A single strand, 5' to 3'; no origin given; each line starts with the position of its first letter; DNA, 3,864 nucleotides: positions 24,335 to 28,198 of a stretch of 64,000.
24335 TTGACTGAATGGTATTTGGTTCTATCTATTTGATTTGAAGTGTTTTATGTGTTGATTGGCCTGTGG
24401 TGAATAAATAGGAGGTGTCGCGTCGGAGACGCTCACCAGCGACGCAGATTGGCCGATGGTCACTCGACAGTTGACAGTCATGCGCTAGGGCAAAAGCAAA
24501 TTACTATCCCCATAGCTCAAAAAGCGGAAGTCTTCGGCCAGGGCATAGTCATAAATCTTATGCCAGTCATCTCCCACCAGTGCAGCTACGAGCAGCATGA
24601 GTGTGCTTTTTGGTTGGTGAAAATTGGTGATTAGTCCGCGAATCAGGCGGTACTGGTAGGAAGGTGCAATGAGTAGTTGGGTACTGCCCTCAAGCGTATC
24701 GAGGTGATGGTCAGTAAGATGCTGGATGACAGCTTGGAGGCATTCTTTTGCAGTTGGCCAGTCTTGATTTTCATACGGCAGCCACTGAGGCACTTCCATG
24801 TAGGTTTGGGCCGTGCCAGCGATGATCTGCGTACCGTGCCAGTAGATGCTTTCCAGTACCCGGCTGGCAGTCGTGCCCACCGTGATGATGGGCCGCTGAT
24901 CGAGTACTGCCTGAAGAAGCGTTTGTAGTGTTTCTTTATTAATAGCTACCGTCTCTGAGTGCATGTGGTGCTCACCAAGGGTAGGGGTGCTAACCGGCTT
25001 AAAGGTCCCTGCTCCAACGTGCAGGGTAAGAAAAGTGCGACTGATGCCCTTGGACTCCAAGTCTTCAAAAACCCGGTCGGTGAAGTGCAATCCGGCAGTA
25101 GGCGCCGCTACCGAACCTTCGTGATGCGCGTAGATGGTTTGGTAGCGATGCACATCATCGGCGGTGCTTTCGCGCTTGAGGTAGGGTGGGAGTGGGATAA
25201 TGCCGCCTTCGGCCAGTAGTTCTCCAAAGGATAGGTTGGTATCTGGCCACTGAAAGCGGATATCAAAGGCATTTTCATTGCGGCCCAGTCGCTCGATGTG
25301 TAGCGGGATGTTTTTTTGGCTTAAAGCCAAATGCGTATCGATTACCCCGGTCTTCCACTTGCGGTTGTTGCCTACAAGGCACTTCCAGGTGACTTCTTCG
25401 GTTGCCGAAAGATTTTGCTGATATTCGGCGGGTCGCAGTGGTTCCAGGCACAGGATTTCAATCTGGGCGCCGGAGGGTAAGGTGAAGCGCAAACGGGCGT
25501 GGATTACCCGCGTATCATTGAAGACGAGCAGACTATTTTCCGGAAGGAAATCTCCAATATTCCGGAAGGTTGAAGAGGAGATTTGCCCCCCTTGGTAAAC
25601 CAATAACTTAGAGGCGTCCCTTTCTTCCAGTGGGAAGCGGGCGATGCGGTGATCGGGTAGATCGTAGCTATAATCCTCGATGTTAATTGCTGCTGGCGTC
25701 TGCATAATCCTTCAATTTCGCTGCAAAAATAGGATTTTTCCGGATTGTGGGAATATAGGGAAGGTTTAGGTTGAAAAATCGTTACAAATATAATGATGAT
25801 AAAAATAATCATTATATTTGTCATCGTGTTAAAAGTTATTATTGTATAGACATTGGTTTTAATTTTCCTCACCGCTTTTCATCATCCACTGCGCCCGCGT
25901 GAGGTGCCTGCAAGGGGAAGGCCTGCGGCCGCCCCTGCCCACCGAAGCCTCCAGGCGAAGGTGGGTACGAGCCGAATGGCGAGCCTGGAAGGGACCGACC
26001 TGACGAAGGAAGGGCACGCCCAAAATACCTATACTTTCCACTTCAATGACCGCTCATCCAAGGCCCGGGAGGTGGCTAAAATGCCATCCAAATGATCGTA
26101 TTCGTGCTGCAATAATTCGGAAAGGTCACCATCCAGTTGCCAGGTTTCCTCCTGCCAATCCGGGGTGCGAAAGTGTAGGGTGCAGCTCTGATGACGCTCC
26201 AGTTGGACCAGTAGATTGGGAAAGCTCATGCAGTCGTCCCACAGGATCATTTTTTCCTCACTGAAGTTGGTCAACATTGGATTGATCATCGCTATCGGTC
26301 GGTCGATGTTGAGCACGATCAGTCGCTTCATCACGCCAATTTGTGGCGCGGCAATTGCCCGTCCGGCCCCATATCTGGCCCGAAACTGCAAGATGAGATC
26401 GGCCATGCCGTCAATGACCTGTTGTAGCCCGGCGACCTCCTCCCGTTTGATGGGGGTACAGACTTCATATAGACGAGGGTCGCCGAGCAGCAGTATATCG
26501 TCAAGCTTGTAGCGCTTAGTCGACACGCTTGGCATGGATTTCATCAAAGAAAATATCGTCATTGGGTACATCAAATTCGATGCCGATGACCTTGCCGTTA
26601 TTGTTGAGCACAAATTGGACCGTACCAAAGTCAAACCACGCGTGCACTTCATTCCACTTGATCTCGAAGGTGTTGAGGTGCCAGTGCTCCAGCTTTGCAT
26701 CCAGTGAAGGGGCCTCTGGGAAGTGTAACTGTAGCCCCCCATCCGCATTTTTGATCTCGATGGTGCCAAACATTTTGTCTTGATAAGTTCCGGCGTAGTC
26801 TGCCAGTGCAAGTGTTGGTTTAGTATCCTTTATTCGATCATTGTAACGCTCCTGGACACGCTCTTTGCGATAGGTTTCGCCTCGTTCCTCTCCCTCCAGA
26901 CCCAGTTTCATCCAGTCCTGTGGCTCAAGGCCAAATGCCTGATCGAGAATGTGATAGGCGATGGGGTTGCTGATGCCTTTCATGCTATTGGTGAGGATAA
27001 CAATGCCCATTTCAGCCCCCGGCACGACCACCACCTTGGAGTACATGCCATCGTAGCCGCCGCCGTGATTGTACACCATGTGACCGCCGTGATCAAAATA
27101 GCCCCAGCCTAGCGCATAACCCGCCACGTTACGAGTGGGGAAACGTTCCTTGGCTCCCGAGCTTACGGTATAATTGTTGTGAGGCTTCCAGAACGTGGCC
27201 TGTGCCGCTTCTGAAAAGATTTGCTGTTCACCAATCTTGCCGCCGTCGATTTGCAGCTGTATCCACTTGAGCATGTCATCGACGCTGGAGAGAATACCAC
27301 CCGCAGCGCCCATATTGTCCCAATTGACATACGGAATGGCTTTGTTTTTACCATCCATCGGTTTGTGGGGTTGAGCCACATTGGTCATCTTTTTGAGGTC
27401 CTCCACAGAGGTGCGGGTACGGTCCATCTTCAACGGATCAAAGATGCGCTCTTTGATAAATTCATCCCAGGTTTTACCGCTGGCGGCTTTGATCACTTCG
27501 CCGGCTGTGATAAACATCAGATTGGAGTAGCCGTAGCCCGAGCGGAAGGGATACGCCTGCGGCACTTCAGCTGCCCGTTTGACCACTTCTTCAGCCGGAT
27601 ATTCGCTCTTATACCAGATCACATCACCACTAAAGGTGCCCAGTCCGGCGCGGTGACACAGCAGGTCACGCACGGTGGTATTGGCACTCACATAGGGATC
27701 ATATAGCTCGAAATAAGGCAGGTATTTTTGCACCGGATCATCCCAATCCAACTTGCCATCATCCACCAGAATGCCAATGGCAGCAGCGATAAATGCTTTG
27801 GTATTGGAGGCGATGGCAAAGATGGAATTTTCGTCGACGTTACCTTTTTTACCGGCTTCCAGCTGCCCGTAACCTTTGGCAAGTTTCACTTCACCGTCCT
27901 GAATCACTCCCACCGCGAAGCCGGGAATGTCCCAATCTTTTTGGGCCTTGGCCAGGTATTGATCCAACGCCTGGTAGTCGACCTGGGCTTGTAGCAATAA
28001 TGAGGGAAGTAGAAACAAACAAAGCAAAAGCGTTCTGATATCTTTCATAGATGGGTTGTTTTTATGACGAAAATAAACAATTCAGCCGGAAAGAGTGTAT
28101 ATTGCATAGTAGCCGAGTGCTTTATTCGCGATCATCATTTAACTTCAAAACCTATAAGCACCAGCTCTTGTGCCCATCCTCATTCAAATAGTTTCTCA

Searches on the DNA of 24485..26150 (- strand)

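Call 4: search_rna_families(source=window, start=25600, end=26150, threshold=evalue, max_evalue=10, show_alignments=4)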
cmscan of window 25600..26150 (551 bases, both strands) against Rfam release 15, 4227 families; matches with E-value up to 10: 9.
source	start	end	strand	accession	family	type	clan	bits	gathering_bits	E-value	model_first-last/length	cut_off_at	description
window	25796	25891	-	RF04327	snoMe28S-A3420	Gene; snRNA; snoRNA; CD-box;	-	22.4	60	3.4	1-98/98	no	Drosophila C/D box small nucleolar RNA snoMe28S-A3420 family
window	25785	25820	+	RF00213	snoR38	Gene; snRNA; snoRNA; CD-box;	-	17.3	45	6.7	1-91/91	no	Small nucleolar RNA R38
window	25778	25828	-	RF03996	mir-3012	Gene; miRNA;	-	16.5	90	4.5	1-68/68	no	mir-3012 microRNA precursor family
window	25781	25918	+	RF02287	TtnuCD10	Gene; snRNA; snoRNA; CD-box;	-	16.5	85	9.6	1-117/117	no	Tetrahymena snoRNA TtnuCD10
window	25733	25893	+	RF03532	SQ2397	Cis-reg;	-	16.3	100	2.2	1-243/243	no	Cis-regulator of HTH transcription factor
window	25941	26009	+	RF01276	sR53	Gene; snRNA; snoRNA; CD-box;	-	11.5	49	4.3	1-60/60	no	Small nucleolar RNA sR53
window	25872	25889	-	RF01133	sR3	Gene; snRNA; snoRNA; CD-box;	-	11.1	41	2.7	1-55/55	no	Small nucleolar RNA sR3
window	25872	25889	-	RF01134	sR30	Gene; snRNA; snoRNA; CD-box;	-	10.4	38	5.6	1-57/57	no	Small nucleolar RNA sR30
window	25914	25947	+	RF01151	snoU82P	Gene; snRNA; snoRNA; CD-box;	-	10.1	42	6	1-55/55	no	Small nucleolar RNA U82P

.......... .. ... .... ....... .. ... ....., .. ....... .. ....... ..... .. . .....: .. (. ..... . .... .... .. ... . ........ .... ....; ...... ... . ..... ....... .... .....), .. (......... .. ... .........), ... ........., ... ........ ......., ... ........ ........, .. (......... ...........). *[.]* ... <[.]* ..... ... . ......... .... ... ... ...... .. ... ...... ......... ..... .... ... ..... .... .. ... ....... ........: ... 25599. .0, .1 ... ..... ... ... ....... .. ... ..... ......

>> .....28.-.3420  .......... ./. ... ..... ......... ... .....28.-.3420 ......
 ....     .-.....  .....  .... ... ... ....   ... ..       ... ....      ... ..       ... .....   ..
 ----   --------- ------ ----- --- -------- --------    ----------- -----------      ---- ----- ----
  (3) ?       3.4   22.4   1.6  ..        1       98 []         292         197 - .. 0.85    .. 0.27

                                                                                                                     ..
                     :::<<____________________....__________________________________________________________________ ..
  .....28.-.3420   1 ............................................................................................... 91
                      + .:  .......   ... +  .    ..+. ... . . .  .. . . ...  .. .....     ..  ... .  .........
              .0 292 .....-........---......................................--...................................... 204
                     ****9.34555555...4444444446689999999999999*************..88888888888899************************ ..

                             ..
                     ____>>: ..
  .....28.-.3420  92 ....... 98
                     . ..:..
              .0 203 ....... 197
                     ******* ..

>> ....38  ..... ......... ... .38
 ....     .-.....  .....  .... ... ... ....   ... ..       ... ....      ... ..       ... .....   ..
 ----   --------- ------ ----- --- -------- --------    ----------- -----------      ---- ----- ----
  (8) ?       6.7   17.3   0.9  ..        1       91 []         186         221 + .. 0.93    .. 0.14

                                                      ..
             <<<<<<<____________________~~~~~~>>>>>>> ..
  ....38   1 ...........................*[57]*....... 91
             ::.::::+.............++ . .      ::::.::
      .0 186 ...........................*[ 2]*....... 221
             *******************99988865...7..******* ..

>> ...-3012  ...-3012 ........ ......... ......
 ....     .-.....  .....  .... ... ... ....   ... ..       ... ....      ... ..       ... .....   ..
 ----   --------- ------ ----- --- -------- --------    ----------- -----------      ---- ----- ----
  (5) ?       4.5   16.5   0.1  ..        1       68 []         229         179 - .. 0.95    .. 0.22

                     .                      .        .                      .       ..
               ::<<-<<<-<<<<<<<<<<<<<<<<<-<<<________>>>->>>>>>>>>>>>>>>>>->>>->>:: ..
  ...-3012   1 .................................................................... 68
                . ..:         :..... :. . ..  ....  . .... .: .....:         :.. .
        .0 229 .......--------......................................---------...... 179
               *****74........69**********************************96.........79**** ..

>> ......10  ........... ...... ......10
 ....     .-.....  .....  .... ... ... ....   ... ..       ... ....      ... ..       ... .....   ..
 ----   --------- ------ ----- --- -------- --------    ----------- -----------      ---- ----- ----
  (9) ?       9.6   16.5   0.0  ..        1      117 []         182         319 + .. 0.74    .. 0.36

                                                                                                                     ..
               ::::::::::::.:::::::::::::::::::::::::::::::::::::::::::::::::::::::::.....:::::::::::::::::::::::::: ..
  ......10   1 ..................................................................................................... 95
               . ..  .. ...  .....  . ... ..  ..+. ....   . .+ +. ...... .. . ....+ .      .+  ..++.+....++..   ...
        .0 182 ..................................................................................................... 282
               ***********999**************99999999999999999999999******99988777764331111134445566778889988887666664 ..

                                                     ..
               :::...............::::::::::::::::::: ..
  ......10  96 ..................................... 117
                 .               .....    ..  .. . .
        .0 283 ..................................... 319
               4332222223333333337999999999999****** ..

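Call 48: search_rna_families(sources=[L015, L053, L003], threshold=evalue, max_evalue=1)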
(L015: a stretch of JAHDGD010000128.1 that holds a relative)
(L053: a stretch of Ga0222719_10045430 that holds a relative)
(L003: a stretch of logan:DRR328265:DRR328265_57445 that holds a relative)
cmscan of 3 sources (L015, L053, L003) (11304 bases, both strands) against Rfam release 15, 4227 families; matches with E-value up to 1: 2.
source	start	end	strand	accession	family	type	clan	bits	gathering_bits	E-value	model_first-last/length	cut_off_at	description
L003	559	638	-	RF01705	Flavo-1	Gene; sRNA;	-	23.7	42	0.26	1-76/76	no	Flavo-1 RNA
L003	2258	2345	-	RF02509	PYLIS_2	Cis-reg;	-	20.2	36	0.56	1-100/100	no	Pyrrolysine insertion sequence mtbB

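Call 49: search_rna_families(source=L003, start=500, end=720, threshold=evalue, max_evalue=10, show_alignments=2)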
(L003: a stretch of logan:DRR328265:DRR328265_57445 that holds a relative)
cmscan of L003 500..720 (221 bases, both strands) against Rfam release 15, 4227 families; matches with E-value up to 10: 3.
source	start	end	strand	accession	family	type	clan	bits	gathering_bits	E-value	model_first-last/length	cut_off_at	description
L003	559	638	-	RF01705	Flavo-1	Gene; sRNA;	-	23.7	42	0.005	1-76/76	no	Flavo-1 RNA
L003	521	672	-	RF00441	snoZ242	Gene; snRNA; snoRNA; CD-box;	-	11.6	90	1.1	1-198/198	no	Small nucleolar RNA Z242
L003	684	720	-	RF00518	speF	Cis-reg; leader;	-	7.5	37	9.2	117-153/153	5'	speF leader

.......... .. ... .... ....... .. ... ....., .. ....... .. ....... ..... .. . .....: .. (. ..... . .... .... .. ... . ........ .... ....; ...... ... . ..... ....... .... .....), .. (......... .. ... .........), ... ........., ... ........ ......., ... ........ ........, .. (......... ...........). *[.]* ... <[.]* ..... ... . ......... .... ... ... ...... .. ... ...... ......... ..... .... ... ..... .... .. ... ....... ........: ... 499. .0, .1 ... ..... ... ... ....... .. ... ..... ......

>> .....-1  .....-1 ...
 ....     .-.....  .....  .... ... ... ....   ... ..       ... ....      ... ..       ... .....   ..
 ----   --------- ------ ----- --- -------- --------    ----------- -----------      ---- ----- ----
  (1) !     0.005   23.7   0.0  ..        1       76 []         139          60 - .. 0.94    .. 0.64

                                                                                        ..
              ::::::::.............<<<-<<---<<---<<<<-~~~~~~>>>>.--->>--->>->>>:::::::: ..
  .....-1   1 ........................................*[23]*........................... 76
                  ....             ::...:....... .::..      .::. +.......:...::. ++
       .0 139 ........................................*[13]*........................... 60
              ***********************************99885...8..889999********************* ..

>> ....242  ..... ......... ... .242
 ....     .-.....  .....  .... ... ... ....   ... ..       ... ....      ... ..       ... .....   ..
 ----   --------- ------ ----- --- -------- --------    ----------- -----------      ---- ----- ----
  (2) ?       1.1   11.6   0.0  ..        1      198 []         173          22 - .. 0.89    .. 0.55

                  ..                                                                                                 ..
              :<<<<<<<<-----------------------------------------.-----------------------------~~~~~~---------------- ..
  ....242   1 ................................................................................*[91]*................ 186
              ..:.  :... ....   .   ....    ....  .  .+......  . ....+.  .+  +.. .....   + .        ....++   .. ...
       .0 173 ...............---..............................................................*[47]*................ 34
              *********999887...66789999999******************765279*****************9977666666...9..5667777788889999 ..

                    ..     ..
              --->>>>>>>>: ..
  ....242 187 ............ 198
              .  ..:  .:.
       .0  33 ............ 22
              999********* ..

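Call 53: search_dna_similar(query=window:25885-26030:-, collection=plasmids, mode=distant, max_evalue=0.01, max_rows=20)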
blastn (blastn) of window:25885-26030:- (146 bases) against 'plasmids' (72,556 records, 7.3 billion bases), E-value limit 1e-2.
Records with a match: 2; places in all: 2; records where one place covers at least 80% of the query: 0.
Best place of each record, by identity: 80-90% 2.
By first word of the organism name: Haliscomenobacter 2.
By predicted mobility (MOB-suite, as given by PLSDB): non-mobilizable 2.
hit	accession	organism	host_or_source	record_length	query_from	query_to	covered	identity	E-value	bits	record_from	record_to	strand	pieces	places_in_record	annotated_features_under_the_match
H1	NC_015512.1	Haliscomenobacter hydrossis DSM 1100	activated sludge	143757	6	63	40%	82.8%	4e-7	61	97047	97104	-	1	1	none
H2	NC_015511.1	Haliscomenobacter hydrossis DSM 1100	activated sludge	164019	6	63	40%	81.0%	2e-5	56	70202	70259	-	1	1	none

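Call 55: get_annotated_region(hit=H1, flank=3000)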
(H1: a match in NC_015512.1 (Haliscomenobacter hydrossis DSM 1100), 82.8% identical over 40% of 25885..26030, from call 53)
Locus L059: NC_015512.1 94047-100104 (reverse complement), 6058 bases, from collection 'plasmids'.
description: Haliscomenobacter hydrossis DSM 1100 plasmid pHALHY02, complete sequence
organism: Haliscomenobacter hydrossis DSM 1100 (NCBI taxid 760192)
taxonomy: Bacteria; Bacteroidota; Saprospiria; Saprospirales; Haliscomenobacteraceae; Haliscomenobacter; Haliscomenobacter hydrossis; Haliscomenobacter hydrossis DSM 1100
host: -; source: activated sludge; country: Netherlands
typing (MOB-suite, as given by PLSDB): non-mobilizable; replicon rep_cluster_1690
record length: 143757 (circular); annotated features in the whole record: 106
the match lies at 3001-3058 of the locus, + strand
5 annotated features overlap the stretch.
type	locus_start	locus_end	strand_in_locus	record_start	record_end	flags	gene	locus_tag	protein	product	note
CDS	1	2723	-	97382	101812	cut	-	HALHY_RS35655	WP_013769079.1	DEAD/DEAH box helicase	-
CDS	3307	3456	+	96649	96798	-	-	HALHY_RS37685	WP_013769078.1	hypothetical protein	-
CDS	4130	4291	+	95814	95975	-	-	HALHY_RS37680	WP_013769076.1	hypothetical protein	-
CDS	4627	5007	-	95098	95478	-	-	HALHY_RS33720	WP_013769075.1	hypothetical protein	-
CDS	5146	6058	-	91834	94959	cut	-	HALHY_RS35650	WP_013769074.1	tetratricopeptide repeat protein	-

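Call 56: get_annotated_region(hit=H2, flank=3000)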
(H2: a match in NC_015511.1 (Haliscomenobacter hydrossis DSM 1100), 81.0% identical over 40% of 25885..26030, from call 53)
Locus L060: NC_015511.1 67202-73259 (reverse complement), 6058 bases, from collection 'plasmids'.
description: Haliscomenobacter hydrossis DSM 1100 plasmid pHALHY01, complete sequence
organism: Haliscomenobacter hydrossis DSM 1100 (NCBI taxid 760192)
taxonomy: Bacteria; Bacteroidota; Saprospiria; Saprospirales; Haliscomenobacteraceae; Haliscomenobacter; Haliscomenobacter hydrossis; Haliscomenobacter hydrossis DSM 1100
host: -; source: activated sludge; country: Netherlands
typing (MOB-suite, as given by PLSDB): non-mobilizable; replicon rep_cluster_246
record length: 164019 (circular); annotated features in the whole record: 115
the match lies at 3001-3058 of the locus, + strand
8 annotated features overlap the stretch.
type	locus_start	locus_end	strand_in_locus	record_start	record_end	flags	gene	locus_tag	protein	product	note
CDS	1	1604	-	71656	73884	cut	-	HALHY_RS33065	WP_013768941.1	TonB-dependent receptor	GO:0015891 - siderophore transport [Evidence IEA]; GO:0055085 - transmembrane transport [Evidence IEA]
CDS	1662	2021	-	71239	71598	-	-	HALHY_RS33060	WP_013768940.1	hypothetical protein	-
CDS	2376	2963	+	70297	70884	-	-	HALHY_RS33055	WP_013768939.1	hypothetical protein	-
CDS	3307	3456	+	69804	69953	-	-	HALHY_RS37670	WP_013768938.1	hypothetical protein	-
CDS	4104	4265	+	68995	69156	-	-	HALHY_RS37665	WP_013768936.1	hypothetical protein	-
CDS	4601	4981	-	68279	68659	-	-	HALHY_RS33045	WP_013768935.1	hypothetical protein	-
CDS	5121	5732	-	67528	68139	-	-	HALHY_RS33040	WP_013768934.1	tetratricopeptide repeat protein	-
CDS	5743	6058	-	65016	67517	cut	-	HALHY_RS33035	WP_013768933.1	tetratricopeptide repeat protein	-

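Call 74: search_with_rna_model(model_id=R1, sources=[L001, L003, L004, L015, L053, L054, L056, L058, L059], filters=off, max_evalue=1)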
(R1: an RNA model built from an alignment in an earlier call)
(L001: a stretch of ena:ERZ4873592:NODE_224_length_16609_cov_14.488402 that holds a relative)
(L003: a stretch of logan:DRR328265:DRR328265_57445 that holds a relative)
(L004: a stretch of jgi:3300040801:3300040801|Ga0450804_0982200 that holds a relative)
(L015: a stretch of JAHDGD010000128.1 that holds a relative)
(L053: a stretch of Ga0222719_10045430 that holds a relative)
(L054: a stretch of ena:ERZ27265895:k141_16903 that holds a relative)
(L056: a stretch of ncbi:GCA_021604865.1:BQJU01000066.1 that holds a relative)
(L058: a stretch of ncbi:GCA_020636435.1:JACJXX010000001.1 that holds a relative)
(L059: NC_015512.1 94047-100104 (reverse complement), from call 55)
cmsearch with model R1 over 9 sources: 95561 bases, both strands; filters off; matches with E-value up to 1: 11.
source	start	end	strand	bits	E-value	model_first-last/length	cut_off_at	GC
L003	539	630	-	62.3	4.8e-14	1-123/123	no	0.61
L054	9617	9745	-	29.1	1.3e-05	1-123/123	no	0.68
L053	1454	1566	+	20.6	0.002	1-123/123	no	0.51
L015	958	1070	-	19.3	0.0041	1-123/123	no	0.52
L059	2995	3123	-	18.3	0.0074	1-123/123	no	0.68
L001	2245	2405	+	14.2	0.083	1-123/123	no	0.66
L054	20354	20514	-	14.2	0.083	1-123/123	no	0.66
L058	20605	20718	+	13.8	0.11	1-123/123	no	0.39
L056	606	720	-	12.7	0.2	1-123/123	no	0.57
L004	4689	4791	+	10.7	0.62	1-123/123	no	0.58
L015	1177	1343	+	10.7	0.64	1-123/123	no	0.38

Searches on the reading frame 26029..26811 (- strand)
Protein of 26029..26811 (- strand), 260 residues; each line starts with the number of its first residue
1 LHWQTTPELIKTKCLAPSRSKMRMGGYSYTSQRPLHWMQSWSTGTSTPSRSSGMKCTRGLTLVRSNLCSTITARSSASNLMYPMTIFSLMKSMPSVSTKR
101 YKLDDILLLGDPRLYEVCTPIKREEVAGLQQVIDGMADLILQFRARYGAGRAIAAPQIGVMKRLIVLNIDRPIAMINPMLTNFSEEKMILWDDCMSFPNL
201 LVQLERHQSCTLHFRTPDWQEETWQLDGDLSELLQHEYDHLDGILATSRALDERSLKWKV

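Call 13: search_protein_families(library=pfam, proteins=[window:26029-26811:-])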
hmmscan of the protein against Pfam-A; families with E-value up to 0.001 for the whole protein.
window:26029-26811:- (260 aa): 1 family
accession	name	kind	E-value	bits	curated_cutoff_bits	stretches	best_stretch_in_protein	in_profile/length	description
PF01327.26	Pep_deformylase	-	2.5e-32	112.1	22.8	1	105-250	3-150/156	Polypeptide deformylase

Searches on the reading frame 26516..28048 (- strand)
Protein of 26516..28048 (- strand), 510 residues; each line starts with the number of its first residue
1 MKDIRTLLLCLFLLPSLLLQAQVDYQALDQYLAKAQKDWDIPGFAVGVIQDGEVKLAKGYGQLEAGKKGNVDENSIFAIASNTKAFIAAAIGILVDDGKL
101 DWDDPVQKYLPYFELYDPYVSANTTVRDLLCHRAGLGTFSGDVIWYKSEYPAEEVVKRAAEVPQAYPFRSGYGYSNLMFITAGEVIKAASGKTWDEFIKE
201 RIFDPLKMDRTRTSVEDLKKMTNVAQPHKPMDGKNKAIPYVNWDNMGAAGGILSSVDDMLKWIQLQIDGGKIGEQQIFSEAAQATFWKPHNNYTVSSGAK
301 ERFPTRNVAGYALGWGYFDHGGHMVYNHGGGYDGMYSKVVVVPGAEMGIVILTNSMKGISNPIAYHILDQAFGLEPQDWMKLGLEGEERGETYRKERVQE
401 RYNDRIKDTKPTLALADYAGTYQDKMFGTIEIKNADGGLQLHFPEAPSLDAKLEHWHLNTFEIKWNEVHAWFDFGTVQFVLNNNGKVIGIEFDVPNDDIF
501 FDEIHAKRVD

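Call 13: search_protein_families(library=pfam, proteins=[window:26516-28048:-])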
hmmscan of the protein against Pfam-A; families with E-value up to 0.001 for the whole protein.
window:26516-28048:- (510 aa): 2 families
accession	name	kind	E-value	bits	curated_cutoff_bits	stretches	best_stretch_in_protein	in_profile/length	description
PF00144.29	Beta-lactamase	-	6.2e-69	233.1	27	1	29-359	2-314/329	Beta-lactamase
PF11954.13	DUF3471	-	4.2e-20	72.5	29.3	1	405-507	2-102/103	Domain of unknown function (DUF3471)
